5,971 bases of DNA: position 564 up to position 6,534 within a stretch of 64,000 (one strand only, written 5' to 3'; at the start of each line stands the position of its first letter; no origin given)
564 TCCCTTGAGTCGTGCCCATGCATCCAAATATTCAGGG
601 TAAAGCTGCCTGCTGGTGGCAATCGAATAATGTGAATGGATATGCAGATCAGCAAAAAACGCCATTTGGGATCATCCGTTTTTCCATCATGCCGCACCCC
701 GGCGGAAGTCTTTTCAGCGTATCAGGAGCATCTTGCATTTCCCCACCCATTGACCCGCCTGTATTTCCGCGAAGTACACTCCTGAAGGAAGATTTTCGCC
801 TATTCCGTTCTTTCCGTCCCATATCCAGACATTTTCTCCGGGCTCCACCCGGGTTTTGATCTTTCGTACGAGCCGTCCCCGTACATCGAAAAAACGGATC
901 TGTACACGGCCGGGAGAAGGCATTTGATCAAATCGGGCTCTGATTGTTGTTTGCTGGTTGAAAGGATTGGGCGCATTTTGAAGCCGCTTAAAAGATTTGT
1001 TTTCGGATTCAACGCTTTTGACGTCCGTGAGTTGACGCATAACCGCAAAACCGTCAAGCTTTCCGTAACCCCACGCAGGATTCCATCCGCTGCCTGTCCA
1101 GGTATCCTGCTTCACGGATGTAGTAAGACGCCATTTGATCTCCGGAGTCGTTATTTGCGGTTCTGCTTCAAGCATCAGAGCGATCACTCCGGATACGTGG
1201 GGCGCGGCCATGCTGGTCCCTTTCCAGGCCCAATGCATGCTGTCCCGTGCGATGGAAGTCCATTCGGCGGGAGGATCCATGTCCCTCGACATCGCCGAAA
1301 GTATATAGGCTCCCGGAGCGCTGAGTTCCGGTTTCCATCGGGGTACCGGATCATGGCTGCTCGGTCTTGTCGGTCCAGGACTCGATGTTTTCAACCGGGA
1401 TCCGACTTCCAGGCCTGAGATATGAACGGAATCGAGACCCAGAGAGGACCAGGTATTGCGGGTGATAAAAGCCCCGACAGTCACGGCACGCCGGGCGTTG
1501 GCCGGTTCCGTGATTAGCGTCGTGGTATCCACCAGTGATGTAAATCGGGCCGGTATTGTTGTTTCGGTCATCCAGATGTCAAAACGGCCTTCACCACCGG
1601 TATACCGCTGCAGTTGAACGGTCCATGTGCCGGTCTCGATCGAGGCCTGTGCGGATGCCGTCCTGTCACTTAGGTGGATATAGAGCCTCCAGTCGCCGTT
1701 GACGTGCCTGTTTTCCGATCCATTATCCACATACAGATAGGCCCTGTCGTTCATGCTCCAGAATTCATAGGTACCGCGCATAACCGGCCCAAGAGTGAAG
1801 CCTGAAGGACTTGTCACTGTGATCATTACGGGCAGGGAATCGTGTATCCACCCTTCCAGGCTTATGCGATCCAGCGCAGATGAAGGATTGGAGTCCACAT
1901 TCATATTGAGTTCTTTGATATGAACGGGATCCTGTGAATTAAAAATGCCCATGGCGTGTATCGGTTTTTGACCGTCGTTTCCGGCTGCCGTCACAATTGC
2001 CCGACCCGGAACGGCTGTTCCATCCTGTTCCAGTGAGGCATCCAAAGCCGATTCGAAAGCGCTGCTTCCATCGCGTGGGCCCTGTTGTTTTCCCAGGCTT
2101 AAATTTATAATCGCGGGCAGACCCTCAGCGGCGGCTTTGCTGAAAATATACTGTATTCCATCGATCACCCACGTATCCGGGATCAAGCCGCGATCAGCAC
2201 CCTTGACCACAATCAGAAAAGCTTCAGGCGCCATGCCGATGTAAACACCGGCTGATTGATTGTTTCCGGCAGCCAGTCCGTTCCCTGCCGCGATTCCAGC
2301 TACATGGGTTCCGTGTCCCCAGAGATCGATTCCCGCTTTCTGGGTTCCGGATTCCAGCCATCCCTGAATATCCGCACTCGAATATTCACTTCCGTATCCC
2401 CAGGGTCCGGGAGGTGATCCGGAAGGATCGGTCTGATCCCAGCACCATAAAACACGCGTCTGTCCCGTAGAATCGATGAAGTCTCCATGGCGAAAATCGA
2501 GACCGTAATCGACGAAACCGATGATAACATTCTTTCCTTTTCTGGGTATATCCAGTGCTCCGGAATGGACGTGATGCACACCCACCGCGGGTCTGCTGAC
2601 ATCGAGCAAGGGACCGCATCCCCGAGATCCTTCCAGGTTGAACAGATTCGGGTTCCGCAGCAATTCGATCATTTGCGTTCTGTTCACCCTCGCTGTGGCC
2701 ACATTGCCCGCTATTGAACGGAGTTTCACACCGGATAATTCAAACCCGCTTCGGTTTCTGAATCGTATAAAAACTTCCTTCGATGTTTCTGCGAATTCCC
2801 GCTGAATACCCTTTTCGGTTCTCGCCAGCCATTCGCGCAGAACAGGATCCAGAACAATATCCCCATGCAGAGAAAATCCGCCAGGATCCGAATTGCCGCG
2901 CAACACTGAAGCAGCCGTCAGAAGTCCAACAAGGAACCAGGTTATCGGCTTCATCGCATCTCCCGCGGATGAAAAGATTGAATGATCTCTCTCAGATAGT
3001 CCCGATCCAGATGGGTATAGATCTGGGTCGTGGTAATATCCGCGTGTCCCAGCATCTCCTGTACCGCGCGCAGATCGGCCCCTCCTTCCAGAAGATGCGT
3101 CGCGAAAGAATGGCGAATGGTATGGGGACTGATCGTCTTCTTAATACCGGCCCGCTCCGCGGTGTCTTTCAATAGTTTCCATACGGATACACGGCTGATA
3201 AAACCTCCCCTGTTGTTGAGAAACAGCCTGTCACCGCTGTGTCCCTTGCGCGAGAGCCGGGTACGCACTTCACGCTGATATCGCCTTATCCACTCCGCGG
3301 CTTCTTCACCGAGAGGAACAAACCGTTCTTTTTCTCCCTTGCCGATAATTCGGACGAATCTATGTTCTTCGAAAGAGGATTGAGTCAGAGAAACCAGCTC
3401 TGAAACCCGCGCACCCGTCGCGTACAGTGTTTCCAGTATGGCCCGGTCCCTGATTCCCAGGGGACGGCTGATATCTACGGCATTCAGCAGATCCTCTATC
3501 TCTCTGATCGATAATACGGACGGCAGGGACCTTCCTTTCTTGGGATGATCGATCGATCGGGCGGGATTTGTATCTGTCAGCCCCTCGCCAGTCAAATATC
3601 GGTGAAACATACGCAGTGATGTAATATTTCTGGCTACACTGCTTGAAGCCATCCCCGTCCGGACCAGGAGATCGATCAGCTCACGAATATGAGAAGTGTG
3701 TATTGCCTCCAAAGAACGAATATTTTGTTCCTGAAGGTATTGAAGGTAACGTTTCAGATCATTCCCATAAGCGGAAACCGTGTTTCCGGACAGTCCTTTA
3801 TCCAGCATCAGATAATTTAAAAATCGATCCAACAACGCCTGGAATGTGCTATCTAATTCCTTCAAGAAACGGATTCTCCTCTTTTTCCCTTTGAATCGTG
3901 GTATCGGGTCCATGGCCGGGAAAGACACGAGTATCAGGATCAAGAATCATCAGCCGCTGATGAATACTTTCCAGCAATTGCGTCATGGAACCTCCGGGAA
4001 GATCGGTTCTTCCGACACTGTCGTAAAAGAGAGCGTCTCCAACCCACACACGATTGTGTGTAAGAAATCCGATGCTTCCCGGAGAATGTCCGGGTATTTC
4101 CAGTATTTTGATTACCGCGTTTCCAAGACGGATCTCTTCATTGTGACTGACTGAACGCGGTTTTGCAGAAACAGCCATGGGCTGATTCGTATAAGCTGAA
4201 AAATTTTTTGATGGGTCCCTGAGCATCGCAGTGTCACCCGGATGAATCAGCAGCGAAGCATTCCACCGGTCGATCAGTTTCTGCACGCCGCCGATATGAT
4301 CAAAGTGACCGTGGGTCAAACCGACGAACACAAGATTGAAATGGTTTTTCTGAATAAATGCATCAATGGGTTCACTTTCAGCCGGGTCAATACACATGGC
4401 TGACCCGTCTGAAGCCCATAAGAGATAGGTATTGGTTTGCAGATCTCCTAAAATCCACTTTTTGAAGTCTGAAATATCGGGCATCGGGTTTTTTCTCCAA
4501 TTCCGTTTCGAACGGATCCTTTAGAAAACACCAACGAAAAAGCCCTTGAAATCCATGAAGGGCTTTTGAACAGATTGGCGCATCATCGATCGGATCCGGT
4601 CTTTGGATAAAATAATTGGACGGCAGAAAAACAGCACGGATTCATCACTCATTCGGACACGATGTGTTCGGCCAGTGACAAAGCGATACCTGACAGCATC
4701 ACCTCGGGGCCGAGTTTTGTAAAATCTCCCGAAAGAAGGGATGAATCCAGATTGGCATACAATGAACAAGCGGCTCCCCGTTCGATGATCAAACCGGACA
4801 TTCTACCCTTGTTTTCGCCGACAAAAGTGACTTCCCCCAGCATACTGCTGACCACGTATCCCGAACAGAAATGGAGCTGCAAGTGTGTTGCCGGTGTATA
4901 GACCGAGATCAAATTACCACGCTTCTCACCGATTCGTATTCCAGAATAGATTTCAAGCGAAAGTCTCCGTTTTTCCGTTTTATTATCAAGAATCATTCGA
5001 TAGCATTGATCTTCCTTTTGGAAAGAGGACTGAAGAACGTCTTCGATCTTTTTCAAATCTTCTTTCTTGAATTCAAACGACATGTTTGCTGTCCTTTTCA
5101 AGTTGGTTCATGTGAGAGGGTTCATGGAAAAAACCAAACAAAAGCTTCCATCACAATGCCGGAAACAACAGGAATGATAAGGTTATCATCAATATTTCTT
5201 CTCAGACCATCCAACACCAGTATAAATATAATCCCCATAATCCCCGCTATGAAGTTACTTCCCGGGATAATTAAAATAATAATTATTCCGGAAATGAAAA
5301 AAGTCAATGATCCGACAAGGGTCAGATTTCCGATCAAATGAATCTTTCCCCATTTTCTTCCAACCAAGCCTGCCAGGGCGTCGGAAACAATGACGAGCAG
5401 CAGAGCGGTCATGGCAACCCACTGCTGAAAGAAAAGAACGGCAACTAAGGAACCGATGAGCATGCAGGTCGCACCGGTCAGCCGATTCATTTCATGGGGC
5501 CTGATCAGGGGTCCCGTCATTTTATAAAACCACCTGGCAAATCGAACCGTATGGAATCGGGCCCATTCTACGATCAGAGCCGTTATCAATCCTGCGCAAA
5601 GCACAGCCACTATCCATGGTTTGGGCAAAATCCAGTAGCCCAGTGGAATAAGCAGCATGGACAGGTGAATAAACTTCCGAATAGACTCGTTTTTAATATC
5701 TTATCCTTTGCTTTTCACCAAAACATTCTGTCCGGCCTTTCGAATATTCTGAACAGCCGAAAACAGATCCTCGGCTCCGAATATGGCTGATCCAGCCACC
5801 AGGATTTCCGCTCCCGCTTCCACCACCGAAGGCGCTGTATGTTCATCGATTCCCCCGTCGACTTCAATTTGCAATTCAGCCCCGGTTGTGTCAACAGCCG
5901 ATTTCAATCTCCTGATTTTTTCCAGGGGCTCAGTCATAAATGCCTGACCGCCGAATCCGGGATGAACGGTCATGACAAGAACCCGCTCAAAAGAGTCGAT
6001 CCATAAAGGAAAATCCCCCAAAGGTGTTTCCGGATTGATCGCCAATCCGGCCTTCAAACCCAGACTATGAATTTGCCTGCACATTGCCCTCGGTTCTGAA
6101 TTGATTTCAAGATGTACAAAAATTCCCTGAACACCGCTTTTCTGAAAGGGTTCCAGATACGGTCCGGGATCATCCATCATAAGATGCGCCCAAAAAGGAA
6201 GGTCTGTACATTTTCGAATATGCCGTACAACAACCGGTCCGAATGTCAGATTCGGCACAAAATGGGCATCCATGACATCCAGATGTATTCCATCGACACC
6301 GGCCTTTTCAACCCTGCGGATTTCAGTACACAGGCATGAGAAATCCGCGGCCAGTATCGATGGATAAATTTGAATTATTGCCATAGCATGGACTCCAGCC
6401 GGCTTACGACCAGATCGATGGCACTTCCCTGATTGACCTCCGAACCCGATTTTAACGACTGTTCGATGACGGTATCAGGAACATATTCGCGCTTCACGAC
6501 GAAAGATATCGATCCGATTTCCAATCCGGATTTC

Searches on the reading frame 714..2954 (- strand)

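Call 76: search_protein_families(library=pfam, proteins=[window:714-2954:-], max_evalue=0.00001)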
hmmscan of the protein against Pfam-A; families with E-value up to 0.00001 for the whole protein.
window:714-2954:- (746 aa): 1 family
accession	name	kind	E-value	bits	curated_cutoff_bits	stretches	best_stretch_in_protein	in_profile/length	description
PF00082.27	Peptidase_S8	-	8.5e-33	114.3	21.8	2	140-330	1-162/288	Subtilase family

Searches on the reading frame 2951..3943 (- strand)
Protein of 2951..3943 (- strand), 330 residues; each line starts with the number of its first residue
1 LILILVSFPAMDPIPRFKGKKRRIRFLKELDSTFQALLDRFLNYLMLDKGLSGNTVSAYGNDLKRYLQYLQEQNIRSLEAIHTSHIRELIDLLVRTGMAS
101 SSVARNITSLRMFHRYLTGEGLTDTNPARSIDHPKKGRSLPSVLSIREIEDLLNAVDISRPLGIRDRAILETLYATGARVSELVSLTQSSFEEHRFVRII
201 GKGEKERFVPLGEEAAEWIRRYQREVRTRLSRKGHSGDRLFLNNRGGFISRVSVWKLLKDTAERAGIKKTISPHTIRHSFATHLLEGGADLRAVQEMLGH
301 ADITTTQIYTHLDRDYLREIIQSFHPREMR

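Call 76: search_protein_families(library=pfam, proteins=[window:2951-3943:-], max_evalue=0.00001)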
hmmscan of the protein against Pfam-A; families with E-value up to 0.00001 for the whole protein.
window:2951-3943:- (330 aa): 2 families
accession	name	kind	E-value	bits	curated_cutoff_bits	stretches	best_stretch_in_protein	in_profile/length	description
PF00589.27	Phage_integrase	-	8.1e-47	159.6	27.1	1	144-313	3-169/172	Phage integrase family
PF02899.23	Phage_int_SAM_1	-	5.4e-23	81.5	22.3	1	38-121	1-83/83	Phage integrase, N-terminal SAM-like domain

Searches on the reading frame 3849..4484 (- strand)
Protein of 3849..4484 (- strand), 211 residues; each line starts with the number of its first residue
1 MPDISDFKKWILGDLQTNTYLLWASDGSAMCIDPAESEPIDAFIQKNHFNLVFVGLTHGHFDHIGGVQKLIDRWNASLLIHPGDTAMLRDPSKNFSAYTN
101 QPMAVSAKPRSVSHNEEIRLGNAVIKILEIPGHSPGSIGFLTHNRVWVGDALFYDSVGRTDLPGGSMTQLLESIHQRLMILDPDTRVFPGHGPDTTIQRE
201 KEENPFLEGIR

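Call 76: search_protein_families(library=pfam, proteins=[window:3849-4484:-], max_evalue=0.00001)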
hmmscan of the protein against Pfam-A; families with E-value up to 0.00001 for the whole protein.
window:3849-4484:- (211 aa): 1 family
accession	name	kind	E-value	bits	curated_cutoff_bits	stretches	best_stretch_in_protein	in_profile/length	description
PF00753.33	Lactamase_B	-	5.6e-23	82.4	22.7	1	13-191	2-196/196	Metallo-beta-lactamase superfamily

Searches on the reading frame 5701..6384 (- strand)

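Call 76: search_protein_families(library=pfam, proteins=[window:5701-6384:-], max_evalue=0.00001)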
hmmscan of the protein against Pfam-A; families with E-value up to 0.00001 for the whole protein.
window:5701-6384:- (227 aa): 1 family
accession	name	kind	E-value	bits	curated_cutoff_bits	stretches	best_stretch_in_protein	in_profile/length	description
PF00834.25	Ribul_P_3_epim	-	3.1e-67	226.3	21.1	1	6-202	2-198/198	Ribulose-phosphate 3 epimerase family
